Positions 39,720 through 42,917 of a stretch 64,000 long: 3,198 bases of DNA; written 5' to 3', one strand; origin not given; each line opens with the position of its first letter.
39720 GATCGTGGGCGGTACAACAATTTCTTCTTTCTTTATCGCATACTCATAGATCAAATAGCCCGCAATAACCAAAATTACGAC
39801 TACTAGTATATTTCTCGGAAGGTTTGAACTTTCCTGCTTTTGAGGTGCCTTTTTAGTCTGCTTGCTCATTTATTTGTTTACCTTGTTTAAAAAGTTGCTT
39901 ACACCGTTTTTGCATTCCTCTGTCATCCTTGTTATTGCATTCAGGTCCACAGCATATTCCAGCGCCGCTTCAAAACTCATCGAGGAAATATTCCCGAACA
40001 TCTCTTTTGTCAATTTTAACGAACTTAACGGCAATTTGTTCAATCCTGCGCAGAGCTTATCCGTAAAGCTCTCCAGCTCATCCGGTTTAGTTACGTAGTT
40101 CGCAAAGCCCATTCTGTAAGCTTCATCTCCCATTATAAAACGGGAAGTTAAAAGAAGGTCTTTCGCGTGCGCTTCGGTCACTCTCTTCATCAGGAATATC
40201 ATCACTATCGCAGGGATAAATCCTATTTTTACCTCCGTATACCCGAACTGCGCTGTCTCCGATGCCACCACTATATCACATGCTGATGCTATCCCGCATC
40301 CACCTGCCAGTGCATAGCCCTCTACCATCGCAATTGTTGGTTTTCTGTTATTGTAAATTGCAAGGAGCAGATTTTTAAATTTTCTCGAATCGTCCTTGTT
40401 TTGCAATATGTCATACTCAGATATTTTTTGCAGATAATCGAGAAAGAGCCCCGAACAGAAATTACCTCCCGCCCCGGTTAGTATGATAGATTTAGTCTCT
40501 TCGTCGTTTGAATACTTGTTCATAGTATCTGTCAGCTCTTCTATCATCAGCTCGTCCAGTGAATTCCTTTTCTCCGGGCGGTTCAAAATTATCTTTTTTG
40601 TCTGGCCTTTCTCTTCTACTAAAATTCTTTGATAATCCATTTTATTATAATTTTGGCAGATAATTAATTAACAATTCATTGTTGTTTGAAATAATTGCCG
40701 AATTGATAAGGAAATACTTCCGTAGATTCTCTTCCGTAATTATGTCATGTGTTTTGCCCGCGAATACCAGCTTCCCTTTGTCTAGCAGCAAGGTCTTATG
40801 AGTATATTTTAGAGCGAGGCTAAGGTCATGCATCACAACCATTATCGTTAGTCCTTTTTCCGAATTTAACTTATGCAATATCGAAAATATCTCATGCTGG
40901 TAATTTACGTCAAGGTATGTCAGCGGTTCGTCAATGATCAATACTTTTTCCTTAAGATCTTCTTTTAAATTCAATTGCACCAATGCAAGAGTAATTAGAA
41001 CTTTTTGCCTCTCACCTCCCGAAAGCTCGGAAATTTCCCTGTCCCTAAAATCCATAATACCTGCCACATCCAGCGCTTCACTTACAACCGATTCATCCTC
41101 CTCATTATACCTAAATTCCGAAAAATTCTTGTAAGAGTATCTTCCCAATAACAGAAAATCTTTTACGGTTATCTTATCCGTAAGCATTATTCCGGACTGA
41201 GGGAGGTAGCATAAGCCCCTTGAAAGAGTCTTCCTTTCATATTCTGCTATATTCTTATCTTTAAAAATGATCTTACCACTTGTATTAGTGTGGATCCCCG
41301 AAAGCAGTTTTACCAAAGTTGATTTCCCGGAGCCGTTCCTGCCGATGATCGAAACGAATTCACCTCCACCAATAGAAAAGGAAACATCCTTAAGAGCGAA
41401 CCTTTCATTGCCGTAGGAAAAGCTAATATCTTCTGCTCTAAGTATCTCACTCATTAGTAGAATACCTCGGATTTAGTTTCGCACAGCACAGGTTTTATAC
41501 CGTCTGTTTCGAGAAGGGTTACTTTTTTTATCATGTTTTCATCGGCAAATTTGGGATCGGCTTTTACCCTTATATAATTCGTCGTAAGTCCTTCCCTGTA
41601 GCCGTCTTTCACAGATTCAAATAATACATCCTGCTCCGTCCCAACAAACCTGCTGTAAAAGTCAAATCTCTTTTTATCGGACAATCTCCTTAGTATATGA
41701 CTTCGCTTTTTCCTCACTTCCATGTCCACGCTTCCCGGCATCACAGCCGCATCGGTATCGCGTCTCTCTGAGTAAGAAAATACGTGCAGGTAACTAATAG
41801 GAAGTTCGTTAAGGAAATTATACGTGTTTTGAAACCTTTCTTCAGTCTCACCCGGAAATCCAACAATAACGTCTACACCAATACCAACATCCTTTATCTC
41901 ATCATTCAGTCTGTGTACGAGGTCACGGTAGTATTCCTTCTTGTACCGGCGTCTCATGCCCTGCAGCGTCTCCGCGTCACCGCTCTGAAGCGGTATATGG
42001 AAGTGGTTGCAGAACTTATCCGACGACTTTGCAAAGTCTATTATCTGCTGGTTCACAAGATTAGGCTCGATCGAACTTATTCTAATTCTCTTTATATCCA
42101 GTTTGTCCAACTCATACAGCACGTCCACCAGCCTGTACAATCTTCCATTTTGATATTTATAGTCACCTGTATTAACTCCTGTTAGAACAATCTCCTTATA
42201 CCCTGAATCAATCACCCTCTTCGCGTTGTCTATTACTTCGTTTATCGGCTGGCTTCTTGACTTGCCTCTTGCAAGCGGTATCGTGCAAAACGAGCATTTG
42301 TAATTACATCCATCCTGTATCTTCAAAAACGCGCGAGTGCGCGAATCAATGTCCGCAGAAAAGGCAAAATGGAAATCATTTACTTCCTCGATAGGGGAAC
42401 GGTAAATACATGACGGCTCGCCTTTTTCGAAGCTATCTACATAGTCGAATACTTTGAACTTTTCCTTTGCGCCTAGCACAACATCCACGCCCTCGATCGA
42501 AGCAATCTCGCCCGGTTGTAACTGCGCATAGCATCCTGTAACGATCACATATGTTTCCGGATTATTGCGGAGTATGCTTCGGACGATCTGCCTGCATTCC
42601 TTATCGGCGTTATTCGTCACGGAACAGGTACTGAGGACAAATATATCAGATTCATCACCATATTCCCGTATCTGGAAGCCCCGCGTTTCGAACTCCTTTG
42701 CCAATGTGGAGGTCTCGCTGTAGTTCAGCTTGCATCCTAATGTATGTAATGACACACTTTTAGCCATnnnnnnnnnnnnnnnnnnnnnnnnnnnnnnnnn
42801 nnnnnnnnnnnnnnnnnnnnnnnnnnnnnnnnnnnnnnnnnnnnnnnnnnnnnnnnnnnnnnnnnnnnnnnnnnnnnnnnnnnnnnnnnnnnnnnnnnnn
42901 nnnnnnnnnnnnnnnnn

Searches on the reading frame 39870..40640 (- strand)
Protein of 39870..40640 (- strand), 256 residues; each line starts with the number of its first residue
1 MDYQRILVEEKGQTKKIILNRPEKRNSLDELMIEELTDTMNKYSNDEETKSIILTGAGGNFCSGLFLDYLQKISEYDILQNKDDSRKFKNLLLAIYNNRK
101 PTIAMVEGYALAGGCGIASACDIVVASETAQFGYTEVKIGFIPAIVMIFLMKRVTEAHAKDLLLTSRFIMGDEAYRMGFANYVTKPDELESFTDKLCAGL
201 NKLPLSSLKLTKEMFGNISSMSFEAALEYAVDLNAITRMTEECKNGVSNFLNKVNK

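Call 10: search_protein_families(library=pfam, proteins=[window:39870-40640:-])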
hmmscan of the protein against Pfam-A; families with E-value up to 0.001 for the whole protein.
window:39870-40640:- (256 aa): 2 families
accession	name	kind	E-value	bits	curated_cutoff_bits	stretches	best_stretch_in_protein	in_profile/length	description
PF00378.25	ECH_1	-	6e-49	167.1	27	1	15-254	7-244/251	Enoyl-CoA hydratase/isomerase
PF16113.10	ECH_2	-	6.3e-33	115.1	27.2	1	15-203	2-191/335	Enoyl-CoA hydratase/isomerase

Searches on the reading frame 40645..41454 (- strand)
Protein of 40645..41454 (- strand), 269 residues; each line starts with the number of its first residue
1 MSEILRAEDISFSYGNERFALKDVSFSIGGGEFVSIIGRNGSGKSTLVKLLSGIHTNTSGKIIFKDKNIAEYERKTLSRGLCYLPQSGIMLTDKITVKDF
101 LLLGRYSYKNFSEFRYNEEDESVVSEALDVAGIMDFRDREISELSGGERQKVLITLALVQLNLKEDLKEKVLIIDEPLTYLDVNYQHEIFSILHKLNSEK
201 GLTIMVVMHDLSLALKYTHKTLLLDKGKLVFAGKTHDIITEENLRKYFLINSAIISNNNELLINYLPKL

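Call 10: search_protein_families(library=pfam, proteins=[window:40645-41454:-])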
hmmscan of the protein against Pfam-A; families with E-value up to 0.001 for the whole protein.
window:40645-41454:- (269 aa): 7 families
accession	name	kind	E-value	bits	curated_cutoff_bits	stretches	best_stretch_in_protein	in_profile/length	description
PF00005.33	ABC_tran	-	5.2e-28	98.8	25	1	21-178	1-136/137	ABC transporter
PF13304.12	AAA_21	-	5.8e-10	40.2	27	1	139-213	233-302/304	AAA domain, putative AbiEii toxin, Type IV TA system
PF13166.12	AAA_13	-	3.9e-06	26.3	36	0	142-219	498-579/713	AAA domain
PF02463.25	SMC_N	-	5.3e-06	26.5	40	1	32-207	25-195/220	RecF/RecN/SMC N terminal domain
PF01637.24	ATPase_2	-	0.00026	21.3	33.2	1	31-216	20-162/225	ATPase domain predominantly from Archaea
PF13175.12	AAA_15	-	0.00073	19.7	32.1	0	33-73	25-68/374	AAA ATPase domain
PF13555.12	AAA_29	-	0.00079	19.6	27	0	22-48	15-39/61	P-loop containing region of AAA domain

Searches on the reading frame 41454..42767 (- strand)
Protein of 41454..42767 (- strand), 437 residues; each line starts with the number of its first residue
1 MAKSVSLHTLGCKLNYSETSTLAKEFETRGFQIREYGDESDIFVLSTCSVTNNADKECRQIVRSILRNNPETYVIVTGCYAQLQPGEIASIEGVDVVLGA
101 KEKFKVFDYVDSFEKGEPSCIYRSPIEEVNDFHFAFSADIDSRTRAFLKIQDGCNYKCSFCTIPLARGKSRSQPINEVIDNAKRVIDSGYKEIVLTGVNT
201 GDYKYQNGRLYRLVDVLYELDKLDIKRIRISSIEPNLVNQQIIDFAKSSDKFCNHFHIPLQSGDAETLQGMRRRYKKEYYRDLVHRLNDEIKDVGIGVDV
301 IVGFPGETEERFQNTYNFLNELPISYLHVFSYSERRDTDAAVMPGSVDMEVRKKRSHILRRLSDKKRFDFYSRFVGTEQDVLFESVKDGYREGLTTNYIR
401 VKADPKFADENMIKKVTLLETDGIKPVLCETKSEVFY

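Call 10: search_protein_families(library=pfam, proteins=[window:41454-42767:-])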
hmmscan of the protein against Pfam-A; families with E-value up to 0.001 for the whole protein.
window:41454-42767:- (437 aa): 2 families
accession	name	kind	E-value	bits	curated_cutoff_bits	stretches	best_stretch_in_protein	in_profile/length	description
PF04055.27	Radical_SAM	-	1.8e-25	90.5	29.5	1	149-319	2-166/166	Radical SAM superfamily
PF00919.26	UPF0004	-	2.3e-22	79.3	27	1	5-99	2-98/98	Uncharacterized protein family UPF0004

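Call 12: find_related_loci(query=window:41454-42767:-, collection=genome_contigs, flank=4000)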
Query window:41454-42767:- (437 aa) in genome_contigs; peptide patterns used: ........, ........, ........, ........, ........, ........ (x = any residue, [..] = any of these).
389 stretches matched a pattern; 341 encode a relative of the query (tblastn E <= 1e-3); the best 80 are kept; 80 distinct loci.
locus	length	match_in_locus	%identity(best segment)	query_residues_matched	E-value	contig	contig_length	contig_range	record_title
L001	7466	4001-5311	89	1-437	0e+0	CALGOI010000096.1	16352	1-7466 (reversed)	MAG TPA_asm: uncultured Ignavibacteriae bacterium isolate SRR7515931_bin.151_CONCOCT_v1.1_MAG genome assembly, contig: E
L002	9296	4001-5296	70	1-430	0e+0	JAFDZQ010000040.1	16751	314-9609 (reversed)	MAG: Bacteroidetes bacterium isolate SZAS-88 BACT-KAN-9__40__length-16751, whole genome shotgun sequence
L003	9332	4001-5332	69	3-430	0e+0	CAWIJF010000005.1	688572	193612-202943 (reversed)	MAG: uncultured Ignavibacteria bacterium isolate MFD04944.bin.2.51 genome assembly, contig: contig_48423, whole genome s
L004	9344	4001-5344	68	1-430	0e+0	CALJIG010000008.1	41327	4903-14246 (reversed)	MAG TPA_asm: uncultured Ignavibacteria bacterium isolate SRR5576002_bin.35_CONCOCT_v1.1_MAG genome assembly, contig: ERZ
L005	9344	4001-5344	67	1-430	0e+0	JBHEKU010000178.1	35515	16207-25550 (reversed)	MAG: Ignavibacteria bacterium isolate bin.543 k141_2097850, whole genome shotgun sequence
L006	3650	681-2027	68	3-427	0e+0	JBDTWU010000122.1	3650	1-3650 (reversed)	MAG: bacterium isolate cluster4_bin.1 NODE_125439_length_3650_cov_6.400000, whole genome shotgun sequence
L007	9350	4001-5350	67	1-430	0e+0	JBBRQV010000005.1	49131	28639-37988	MAG: Ignavibacteria bacterium isolate metawrap_la1_8 W_la1_8_k141_7292L_49131_cov_11.0000, whole genome shotgun sequence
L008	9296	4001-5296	70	1-430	0e+0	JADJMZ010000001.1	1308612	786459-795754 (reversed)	MAG: Ignavibacteria bacterium isolate EsbW_18-Q3-R4-48_MAXAC.017 tig00001290-10-13083280, whole genome shotgun sequence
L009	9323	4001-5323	69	3-436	0e+0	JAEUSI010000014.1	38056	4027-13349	MAG: Ignavibacteria bacterium isolate new MAG-299 NODE_14_length_38056_cov_4.199558, whole genome shotgun sequence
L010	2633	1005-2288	68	3-430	0e+0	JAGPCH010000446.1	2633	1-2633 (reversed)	MAG: Ignavibacteria bacterium isolate Gw_SlAct_bin_239 Gw_SlAct_259040_length_2633_cov_2.972466, whole genome shotgun se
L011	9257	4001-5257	70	3-420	0e+0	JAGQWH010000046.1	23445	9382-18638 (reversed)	MAG: Ignavibacteriae bacterium isolate HKST-UBA123 NODE_46_length_23445_cov_4.834261, whole genome shotgun sequence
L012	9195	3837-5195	67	1-427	0e+0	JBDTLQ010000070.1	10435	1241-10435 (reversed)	MAG: Ignavibacteria bacterium isolate cluster3_bin.105 NODE_29041_length_10435_cov_5.059538, whole genome shotgun sequen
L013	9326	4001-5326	69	1-430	0e+0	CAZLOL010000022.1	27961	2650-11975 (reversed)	MAG TPA_asm: uncultured Ignavibacteriaceae bacterium isolate SRP173033_co1_9 genome assembly, contig: NODE_2590_length_2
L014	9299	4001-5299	69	1-427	0e+0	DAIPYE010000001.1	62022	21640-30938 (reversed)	MAG TPA_asm: Bacteroidota bacterium isolate CTOTU2443 NODE_210_length_62022_cov_4.110462, whole genome shotgun sequence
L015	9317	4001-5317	66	1-430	0e+0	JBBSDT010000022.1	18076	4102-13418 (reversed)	MAG: Ignavibacteria bacterium isolate LS1_sbin.22 LS1_sbin.22_K_68857_L_18076_cov_9.0000, whole genome shotgun sequence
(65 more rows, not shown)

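Call 56: list_cluster_members(proteins=[window:41454-42767:-, window:43340-43765:-, window:43765-44172:-])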
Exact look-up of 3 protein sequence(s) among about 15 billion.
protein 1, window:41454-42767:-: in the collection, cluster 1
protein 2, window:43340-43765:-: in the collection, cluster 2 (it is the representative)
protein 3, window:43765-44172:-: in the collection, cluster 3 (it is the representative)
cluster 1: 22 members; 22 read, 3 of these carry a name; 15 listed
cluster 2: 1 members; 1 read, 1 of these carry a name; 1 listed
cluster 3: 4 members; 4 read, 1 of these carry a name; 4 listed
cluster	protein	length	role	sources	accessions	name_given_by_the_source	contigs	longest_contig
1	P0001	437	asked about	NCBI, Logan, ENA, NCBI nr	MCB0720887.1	MAG: tRNA (N(6)-L-threonylcarbamoyladenosine(37)-C(2))-methylthiotransferase MtaB ... | tRNA (N(6)-L-threonylcarbamoyladenosine(37)-C(2))-methylthiotransferase MtaB ...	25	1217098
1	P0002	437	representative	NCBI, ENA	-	-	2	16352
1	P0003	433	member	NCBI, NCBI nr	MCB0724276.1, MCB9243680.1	MAG: tRNA (N(6)-L-threonylcarbamoyladenosine(37)-C(2))-methylthiotransferase MtaB ... | tRNA (N(6)-L-threonylcarbamoyladenosine(37)-C(2))-methylthiotransferase MtaB ...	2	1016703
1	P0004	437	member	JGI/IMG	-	threonylcarbamoyladenosine tRNA methylthiotransferase MtaB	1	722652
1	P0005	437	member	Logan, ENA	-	-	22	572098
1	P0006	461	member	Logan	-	-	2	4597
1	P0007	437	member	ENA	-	-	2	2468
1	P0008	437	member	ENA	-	-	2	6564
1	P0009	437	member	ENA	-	-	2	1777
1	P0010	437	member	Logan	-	-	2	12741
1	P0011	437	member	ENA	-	-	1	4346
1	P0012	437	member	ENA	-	-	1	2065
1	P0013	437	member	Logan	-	-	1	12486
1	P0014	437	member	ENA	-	-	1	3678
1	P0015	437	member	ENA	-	-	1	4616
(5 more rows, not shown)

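Call 58: find_encoding_contigs(protein=P0005, flank=4000, max_places=4)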
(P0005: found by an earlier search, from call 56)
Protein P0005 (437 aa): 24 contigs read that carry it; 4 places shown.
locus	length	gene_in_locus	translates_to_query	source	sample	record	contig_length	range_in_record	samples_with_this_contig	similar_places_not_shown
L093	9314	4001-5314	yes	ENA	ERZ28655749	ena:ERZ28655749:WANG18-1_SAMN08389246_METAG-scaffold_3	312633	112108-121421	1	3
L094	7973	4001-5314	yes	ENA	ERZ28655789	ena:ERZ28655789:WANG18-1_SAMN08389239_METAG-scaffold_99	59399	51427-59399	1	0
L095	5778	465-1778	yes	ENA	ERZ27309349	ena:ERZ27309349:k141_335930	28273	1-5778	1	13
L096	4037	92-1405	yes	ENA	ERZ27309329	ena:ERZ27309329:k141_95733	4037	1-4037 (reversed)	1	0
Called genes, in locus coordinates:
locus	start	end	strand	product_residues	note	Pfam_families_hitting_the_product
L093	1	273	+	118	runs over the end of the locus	-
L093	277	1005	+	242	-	PF00795:CN_hydrolase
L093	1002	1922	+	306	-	PF01370:Epimerase, PF16363:GDP_Man_Dehyd (faint), PF08338:DUF1731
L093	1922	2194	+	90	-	PF03795:YCII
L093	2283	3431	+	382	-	PF13360:PQQ_2 (weak)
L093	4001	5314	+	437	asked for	PF00919:UPF0004, PF04055:Radical_SAM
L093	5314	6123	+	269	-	PF00005:ABC_tran, PF02463:SMC_N (weak), PF13166:AAA_13 (faint), PF13304:AAA_21 (faint)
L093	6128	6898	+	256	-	PF00378:ECH_1, PF16113:ECH_2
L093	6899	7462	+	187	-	PF02643:DUF192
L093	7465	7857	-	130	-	PF13424:TPR_12 (faint)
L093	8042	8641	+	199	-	PF04011:LemA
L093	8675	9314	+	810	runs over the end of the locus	PF00483:NTP_transferase, PF24894:Hexapep_GlmU, PF25084:LbH_EIF2B, PF25087:GMPPB_C, PF25084:LbH_EIF2B, PF02878:PGM_PMM_I, PF02879:PGM_PMM_II, PF02880:PGM_PMM_III, +1 more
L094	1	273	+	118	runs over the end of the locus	-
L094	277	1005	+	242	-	PF00795:CN_hydrolase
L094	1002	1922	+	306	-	PF01370:Epimerase, PF16363:GDP_Man_Dehyd (faint), PF08338:DUF1731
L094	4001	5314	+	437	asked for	PF00919:UPF0004, PF04055:Radical_SAM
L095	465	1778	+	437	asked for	PF00919:UPF0004, PF04055:Radical_SAM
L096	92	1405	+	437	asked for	PF00919:UPF0004, PF04055:Radical_SAM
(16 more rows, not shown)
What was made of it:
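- The gene upstream of the element differs between haplotypes (call 58).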

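Call 59: find_encoding_contigs(protein=P0003, flank=4000, max_places=4)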
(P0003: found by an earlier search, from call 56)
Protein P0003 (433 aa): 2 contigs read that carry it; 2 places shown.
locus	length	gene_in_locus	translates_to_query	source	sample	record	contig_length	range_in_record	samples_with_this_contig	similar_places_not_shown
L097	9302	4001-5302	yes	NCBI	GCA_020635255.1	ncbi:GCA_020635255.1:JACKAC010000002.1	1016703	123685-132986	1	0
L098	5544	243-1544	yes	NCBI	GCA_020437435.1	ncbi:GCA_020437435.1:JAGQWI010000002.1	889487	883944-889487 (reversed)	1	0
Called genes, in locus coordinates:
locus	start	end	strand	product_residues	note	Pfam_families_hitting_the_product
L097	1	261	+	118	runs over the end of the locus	-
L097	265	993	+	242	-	PF00795:CN_hydrolase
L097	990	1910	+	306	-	PF01370:Epimerase, PF16363:GDP_Man_Dehyd (faint), PF08338:DUF1731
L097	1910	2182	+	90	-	PF03795:YCII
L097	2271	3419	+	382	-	PF13360:PQQ_2 (weak)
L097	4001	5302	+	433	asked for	PF00919:UPF0004, PF04055:Radical_SAM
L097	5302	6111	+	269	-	PF00005:ABC_tran, PF02463:SMC_N (weak), PF13166:AAA_13 (faint), PF13304:AAA_21 (faint)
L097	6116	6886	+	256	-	PF00378:ECH_1, PF16113:ECH_2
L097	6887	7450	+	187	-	PF02643:DUF192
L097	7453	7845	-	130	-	PF13424:TPR_12 (faint)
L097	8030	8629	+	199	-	PF04011:LemA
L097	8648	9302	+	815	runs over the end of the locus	PF00483:NTP_transferase, PF24894:Hexapep_GlmU, PF25084:LbH_EIF2B, PF25087:GMPPB_C, PF25084:LbH_EIF2B, PF02878:PGM_PMM_I, PF02879:PGM_PMM_II, PF02880:PGM_PMM_III, +2 more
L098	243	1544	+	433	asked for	PF00919:UPF0004, PF04055:Radical_SAM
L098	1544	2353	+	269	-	PF00005:ABC_tran, PF02463:SMC_N (weak), PF13166:AAA_13 (faint), PF13304:AAA_21 (faint)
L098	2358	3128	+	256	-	PF00378:ECH_1, PF16113:ECH_2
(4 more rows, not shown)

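Call 63: find_encoding_contigs(protein=P0004, flank=4000, max_places=3)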
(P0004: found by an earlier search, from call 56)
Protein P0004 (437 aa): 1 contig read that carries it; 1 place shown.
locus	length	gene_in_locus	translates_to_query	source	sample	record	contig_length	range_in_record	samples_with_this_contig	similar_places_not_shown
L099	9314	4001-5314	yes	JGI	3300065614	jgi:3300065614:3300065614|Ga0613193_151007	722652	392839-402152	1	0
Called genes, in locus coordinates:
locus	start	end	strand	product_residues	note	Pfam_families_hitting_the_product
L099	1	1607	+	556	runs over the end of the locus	PF03109:ABC1, PF00069:Pkinase (faint), PF27536:UbiB_helical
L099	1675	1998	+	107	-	PF01022:HTH_5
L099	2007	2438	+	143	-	PF10604:Polyketide_cyc2 (weak), PF08327:AHSA1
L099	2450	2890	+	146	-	PF10604:Polyketide_cyc2, PF08327:AHSA1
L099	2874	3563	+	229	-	PF05988:DUF899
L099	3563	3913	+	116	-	PF12680:SnoaL_2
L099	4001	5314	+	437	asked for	PF00919:UPF0004, PF04055:Radical_SAM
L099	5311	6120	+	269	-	PF00005:ABC_tran, PF02463:SMC_N (faint), PF13175:AAA_15 (weak), PF13304:AAA_21 (faint)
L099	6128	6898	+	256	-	PF00378:ECH_1, PF16113:ECH_2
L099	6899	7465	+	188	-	PF02643:DUF192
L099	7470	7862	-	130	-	PF13424:TPR_12 (faint)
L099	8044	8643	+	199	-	PF04011:LemA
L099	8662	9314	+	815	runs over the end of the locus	PF00483:NTP_transferase, PF24894:Hexapep_GlmU, PF25084:LbH_EIF2B, PF25087:GMPPB_C, PF25084:LbH_EIF2B, PF02878:PGM_PMM_I, PF02879:PGM_PMM_II, PF02880:PGM_PMM_III, +2 more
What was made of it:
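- The neighbourhood is rearranged between strains (calls 58, 63). The gene content immediately upstream differs between strains (calls 58, 63).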

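Call 64: find_encoding_contigs(protein=P0013, flank=4000, max_places=3)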
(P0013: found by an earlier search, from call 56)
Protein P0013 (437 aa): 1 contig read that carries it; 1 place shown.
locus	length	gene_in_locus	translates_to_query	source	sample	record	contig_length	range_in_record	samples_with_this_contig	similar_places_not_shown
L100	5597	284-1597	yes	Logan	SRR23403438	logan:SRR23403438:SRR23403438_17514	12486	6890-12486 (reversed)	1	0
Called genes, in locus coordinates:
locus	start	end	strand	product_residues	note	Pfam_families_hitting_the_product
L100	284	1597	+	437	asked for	PF00919:UPF0004, PF04055:Radical_SAM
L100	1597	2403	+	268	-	PF02463:SMC_N (faint), PF00005:ABC_tran, PF13175:AAA_15 (weak), PF13304:AAA_21 (faint)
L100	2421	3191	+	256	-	PF00378:ECH_1, PF16113:ECH_2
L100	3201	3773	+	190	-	PF02643:DUF192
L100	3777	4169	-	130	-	PF13424:TPR_12 (faint)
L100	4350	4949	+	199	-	PF04011:LemA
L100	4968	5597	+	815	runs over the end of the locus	PF00483:NTP_transferase, PF24894:Hexapep_GlmU, PF25084:LbH_EIF2B, PF25087:GMPPB_C, PF25084:LbH_EIF2B, PF02878:PGM_PMM_I, PF02879:PGM_PMM_II, PF02880:PGM_PMM_III, +2 more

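Call 70: find_encoding_contigs(protein=P0011, flank=4000, max_places=3)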
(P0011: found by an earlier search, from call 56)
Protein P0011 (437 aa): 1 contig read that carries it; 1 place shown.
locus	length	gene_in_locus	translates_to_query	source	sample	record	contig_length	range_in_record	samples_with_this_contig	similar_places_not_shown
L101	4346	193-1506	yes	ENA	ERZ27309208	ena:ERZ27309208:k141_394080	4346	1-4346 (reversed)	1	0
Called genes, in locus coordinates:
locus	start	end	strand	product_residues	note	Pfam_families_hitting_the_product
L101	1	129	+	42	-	?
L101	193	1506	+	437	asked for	PF00919:UPF0004, PF04055:Radical_SAM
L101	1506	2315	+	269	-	PF00005:ABC_tran, PF02463:SMC_N (weak), PF13166:AAA_13 (faint), PF13304:AAA_21 (faint)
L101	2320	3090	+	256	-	PF00378:ECH_1, PF16113:ECH_2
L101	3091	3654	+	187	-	PF02643:DUF192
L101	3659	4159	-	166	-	-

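Call 71: find_encoding_contigs(protein=P0014, flank=4000, max_places=3)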
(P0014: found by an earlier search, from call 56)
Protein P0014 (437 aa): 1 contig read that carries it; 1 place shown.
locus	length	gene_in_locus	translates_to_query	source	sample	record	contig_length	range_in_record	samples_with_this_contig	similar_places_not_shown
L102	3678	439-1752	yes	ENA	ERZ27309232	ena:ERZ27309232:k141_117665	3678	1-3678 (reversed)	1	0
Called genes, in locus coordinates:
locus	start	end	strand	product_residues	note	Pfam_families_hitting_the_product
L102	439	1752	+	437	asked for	PF00919:UPF0004, PF04055:Radical_SAM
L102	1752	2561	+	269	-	PF00005:ABC_tran, PF02463:SMC_N (weak), PF13166:AAA_13 (faint), PF13304:AAA_21 (faint)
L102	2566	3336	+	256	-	PF00378:ECH_1, PF16113:ECH_2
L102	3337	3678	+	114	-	?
